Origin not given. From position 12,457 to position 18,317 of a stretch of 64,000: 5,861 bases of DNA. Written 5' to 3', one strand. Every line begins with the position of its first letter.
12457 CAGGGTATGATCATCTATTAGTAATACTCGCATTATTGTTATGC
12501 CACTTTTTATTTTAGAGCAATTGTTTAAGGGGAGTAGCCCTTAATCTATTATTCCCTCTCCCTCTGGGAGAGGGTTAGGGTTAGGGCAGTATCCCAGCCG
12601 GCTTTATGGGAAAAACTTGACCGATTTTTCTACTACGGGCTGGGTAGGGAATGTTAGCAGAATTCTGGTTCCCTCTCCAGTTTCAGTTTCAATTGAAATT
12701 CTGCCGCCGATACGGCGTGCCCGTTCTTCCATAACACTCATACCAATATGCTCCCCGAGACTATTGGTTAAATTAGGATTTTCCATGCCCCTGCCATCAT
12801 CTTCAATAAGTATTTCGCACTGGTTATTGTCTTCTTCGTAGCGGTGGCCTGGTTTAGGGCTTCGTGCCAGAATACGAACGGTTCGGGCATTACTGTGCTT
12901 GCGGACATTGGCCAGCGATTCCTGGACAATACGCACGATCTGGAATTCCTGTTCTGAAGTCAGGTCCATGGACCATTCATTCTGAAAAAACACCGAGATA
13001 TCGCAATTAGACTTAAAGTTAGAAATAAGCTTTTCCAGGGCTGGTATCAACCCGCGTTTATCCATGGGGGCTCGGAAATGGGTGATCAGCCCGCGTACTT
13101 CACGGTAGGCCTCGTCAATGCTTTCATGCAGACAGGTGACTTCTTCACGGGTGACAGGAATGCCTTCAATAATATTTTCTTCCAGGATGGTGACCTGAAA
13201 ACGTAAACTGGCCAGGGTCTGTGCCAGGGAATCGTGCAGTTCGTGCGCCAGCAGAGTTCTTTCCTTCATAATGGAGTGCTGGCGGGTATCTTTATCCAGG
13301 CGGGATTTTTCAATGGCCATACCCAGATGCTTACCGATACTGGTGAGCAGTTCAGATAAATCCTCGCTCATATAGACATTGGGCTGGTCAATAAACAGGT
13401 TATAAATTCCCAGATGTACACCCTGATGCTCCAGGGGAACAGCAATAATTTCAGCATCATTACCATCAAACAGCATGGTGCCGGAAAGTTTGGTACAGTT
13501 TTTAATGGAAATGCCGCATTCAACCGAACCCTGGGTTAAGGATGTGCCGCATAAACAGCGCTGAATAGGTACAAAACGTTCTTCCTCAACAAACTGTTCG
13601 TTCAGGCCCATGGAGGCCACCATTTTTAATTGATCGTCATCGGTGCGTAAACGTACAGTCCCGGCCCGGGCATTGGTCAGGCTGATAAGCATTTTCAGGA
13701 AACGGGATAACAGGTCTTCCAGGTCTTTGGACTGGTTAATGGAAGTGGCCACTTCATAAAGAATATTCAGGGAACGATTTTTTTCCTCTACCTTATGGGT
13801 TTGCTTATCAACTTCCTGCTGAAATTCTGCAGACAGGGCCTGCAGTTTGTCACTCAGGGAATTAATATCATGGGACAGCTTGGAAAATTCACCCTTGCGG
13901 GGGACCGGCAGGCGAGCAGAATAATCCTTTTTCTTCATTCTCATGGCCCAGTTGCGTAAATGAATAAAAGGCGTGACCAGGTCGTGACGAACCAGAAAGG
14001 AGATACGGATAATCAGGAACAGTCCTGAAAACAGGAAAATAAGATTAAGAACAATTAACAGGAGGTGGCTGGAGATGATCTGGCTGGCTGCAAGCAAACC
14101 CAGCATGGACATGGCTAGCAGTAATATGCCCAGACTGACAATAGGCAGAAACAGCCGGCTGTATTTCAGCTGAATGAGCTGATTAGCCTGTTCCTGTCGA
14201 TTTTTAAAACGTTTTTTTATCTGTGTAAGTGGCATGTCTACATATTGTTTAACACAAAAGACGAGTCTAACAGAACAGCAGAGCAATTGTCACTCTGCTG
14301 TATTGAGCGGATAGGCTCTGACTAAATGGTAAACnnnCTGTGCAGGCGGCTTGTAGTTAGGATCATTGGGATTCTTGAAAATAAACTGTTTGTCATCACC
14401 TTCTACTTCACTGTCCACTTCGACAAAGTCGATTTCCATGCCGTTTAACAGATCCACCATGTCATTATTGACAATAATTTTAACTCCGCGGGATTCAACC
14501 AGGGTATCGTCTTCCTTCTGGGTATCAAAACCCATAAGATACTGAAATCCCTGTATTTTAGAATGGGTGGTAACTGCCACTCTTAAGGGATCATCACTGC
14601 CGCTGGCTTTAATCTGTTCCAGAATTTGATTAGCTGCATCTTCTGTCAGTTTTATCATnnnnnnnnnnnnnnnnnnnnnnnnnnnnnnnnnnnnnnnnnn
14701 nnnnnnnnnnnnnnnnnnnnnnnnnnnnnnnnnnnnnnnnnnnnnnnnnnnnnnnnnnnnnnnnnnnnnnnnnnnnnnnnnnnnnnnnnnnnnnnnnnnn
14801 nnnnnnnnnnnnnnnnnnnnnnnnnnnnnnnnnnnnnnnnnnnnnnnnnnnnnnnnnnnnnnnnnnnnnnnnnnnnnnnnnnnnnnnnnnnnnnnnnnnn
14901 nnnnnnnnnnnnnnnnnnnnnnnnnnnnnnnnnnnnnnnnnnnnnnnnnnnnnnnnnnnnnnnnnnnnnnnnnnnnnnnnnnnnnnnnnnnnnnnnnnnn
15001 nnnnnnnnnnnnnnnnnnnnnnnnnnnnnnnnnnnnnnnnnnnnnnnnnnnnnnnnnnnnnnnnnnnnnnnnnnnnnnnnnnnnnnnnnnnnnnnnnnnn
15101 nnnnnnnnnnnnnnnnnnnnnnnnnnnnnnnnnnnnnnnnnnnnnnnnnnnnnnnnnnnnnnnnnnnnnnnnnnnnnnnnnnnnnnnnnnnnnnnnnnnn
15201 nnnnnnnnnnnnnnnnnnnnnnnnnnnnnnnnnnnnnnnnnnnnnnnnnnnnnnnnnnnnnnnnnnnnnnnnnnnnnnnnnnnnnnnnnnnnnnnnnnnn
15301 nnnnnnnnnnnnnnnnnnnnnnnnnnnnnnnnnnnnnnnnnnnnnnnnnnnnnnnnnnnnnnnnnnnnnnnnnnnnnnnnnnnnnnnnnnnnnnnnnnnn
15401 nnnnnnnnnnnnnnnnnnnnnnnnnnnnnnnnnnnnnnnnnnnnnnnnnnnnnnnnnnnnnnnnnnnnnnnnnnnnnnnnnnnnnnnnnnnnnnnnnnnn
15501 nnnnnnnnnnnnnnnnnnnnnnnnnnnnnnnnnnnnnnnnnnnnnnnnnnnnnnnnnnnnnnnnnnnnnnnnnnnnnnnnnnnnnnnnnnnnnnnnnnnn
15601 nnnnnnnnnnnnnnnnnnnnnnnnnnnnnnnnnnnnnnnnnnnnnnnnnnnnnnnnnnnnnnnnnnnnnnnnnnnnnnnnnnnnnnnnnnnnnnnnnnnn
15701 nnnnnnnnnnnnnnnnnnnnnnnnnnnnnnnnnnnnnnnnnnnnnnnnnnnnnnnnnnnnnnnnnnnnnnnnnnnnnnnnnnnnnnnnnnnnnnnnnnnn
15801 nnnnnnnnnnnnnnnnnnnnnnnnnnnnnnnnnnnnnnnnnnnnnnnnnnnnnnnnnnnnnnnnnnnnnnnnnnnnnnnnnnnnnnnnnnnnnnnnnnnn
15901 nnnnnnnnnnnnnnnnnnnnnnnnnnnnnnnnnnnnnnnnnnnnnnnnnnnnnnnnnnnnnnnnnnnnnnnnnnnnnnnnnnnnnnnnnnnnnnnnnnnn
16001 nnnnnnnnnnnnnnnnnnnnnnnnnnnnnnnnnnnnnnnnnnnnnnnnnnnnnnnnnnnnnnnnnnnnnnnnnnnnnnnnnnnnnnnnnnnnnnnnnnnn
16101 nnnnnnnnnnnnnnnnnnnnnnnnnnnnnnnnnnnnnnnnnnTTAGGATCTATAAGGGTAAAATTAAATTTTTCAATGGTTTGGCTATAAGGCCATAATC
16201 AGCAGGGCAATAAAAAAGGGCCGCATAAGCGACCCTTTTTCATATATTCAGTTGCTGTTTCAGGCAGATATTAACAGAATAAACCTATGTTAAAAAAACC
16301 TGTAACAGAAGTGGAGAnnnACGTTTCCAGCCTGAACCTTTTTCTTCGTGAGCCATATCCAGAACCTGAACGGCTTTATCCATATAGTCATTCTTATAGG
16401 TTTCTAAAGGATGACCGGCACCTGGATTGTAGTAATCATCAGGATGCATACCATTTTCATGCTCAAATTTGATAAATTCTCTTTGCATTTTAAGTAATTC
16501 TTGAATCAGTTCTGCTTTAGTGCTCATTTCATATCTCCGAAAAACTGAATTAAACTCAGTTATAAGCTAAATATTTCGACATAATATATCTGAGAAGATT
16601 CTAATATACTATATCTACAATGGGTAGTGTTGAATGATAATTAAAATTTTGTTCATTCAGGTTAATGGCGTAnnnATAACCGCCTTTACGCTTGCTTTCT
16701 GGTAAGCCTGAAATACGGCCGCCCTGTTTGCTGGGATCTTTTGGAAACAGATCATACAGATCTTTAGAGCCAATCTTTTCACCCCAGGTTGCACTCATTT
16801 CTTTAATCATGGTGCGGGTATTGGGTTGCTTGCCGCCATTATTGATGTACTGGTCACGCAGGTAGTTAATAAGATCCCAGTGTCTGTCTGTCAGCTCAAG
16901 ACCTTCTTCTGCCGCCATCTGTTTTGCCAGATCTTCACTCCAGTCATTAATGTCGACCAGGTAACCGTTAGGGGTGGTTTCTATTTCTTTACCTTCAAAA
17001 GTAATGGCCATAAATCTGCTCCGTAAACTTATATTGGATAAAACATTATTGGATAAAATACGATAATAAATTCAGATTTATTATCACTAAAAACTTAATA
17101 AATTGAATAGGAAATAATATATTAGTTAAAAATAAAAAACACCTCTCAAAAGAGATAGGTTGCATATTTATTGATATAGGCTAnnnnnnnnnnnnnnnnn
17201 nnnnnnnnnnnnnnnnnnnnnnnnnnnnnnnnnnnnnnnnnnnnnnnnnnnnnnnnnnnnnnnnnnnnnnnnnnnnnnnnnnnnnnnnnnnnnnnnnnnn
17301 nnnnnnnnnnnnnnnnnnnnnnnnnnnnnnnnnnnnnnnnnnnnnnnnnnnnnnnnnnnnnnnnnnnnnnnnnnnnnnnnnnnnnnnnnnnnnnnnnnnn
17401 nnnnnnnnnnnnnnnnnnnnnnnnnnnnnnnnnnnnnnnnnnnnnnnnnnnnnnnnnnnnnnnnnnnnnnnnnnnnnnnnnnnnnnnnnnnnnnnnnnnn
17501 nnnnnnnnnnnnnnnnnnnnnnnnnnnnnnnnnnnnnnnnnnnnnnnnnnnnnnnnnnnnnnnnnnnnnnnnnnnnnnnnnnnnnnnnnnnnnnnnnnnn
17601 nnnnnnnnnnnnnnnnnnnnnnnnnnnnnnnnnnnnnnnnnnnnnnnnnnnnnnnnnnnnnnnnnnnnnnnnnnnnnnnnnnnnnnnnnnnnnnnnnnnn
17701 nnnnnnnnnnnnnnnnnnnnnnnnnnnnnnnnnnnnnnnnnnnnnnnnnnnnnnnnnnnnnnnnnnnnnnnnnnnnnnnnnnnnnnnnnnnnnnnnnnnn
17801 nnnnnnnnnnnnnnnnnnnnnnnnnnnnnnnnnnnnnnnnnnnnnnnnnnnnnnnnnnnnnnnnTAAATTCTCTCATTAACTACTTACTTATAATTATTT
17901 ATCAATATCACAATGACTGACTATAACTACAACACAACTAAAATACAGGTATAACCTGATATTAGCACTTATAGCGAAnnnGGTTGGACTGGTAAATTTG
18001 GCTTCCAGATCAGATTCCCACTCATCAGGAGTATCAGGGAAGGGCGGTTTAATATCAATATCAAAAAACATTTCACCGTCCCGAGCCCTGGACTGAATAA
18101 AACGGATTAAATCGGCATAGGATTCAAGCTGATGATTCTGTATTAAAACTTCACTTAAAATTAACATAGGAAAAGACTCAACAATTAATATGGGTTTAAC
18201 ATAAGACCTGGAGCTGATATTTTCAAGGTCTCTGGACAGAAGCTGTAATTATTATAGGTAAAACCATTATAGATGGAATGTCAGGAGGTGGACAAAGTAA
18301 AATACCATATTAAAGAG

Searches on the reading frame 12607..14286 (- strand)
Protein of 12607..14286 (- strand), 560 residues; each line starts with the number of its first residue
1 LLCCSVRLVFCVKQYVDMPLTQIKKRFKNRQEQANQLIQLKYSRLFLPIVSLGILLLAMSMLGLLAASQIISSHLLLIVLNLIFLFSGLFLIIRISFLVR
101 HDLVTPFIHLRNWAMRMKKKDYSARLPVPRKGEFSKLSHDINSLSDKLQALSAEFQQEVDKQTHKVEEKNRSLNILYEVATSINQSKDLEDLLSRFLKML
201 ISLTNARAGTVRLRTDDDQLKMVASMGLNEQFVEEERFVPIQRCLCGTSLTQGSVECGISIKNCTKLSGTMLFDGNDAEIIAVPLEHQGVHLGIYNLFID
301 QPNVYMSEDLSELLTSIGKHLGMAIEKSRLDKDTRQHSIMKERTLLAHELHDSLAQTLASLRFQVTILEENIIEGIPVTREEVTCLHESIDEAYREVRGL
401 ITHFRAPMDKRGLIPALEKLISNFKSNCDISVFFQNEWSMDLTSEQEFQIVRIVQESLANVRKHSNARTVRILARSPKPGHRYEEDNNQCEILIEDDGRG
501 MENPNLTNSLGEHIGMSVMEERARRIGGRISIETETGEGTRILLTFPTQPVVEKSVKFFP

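Call 82: search_protein_families(library=ncbifam, proteins=[window:12607-14286:-], max_evalue=0.001)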
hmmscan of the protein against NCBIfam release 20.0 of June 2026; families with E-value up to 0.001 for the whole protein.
window:12607-14286:- (560 aa): 18 families
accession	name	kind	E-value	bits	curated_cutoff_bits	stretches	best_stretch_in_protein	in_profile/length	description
NF008184.0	PRK10935.1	equivalog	2.9e-61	207.8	553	2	282-550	308-561/565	nitrate/nitrite two-component system sensor histidine kinase NarQ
NF007896.0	PRK10600.1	equivalog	2.4e-48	165.2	578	1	78-549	154-586/598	nitrate/nitrite two-component system sensor histidine kinase NarX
NF052443.1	SensHisKinMctS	equivalog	2.2e-27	95.5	700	1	341-549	249-449/457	two-component system sensor histidine kinase MctS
NF008649.0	PRK11644.1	equivalog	3.3e-19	69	408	1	343-548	304-496/499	signal transduction histidine-protein kinase/phosphatase UhpB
NF047786.1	his_kin_MadS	equivalog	2.3e-16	60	500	1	327-547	215-434/434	MadS family sensor histidine kinase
NF052531.1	Strep_LiaS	equivalog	5.3e-15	55.5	450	1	311-547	104-326/328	envelope stress sensor histidine kinase LiaS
NF047322.1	HK_morpho_MacS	equivalog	5.9e-11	42.2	300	1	317-547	152-367/367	MacS family sensor histidine kinase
NF038263.1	prot_phos_SiaA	equivalog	2e-10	39.9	700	1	62-174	295-405/658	biofilm regulation protein phosphatase SiaA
NF033092.0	HK_WalK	equivalog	4.4e-08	32.1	725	1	83-160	178-258/594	cell wall metabolism sensor histidine kinase WalK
NF011874.0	PRK15347.1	equivalog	2.3e-07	29.2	852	1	59-171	276-389/921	two component system sensor kinase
TIGR01817.1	nifA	equivalog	1.1e-06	27.7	528.85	1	172-345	3-176/534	nif-specific transcriptional activator NifA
NF046044.1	PnpS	equivalog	1.9e-06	27.1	400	0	110-169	5-64/390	two-component system histidine kinase PnpS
NF040691.1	MtrAB_MtrB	equivalog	2.7e-06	26.7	450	0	84-151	190-260/507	MtrAB system histidine kinase MtrB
NF007423.1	PRK09966.1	equivalog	3.7e-06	26.1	325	1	64-167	135-240/390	diguanylate cyclase DgcN/YfiN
NF008318.0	PRK11107.1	equivalog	2.3e-05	22.7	890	1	78-170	177-269/920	two-component sensor histidine kinase BarA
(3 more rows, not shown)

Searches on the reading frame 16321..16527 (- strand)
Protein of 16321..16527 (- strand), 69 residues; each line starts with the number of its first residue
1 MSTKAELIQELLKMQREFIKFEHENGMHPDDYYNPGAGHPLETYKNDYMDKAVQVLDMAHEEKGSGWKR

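Call 3: search_protein_families(library=pfam, proteins=[window:16321-16527:-], max_evalue=1)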
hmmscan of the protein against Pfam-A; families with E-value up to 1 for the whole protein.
window:16321-16527:- (69 aa): 1 family
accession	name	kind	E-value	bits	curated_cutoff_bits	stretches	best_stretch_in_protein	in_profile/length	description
PF09457.15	RBD-FIP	-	0.089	13.1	23.3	1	3-23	1-19/41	FIP domain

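Call 4: search_protein_families(library=ncbifam, proteins=[window:16321-16527:-], max_evalue=1)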
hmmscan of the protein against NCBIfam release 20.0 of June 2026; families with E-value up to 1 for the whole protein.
window:16321-16527:- (69 aa): 0 families

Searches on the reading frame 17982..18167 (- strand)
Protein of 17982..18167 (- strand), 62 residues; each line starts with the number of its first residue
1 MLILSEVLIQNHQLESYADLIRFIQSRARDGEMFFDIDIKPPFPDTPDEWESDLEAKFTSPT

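Call 3: search_protein_families(library=pfam, proteins=[window:17982-18167:-], max_evalue=1)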
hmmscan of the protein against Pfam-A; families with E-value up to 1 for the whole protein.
window:17982-18167:- (62 aa): 1 family
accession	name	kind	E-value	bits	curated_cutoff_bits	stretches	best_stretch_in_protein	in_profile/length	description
PF18444.7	RRM_9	-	0.22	11.8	25.9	1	6-29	2-25/70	RNA recognition motif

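Call 4: search_protein_families(library=ncbifam, proteins=[window:17982-18167:-], max_evalue=1)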
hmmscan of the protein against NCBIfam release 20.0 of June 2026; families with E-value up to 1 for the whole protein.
window:17982-18167:- (62 aa): 0 families

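Call 78: predict_structure(protein=window:17982-18167:-)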
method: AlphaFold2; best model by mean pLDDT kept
length: 62 residues; sequences in the alignment: 1
mean_pLDDT: 67.2   pTM: 0.39
mean pLDDT of the five models: 67.2, 63.2, 63.0, 62.8, 55.7
residues with pLDDT >= 90: 0; 70-90: 25; 50-70: 24; < 50: 13
segments of 3 or more residues with pLDDT < 50: 36-41, 59-62
pLDDT, mean of each block of 10 residues (from residue 1): 71 86 76 51 64 61 40
secondary structure, 60 per line:
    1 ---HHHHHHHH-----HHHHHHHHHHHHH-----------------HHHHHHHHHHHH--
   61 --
elements in order: H4-11 H17-29 H47-58
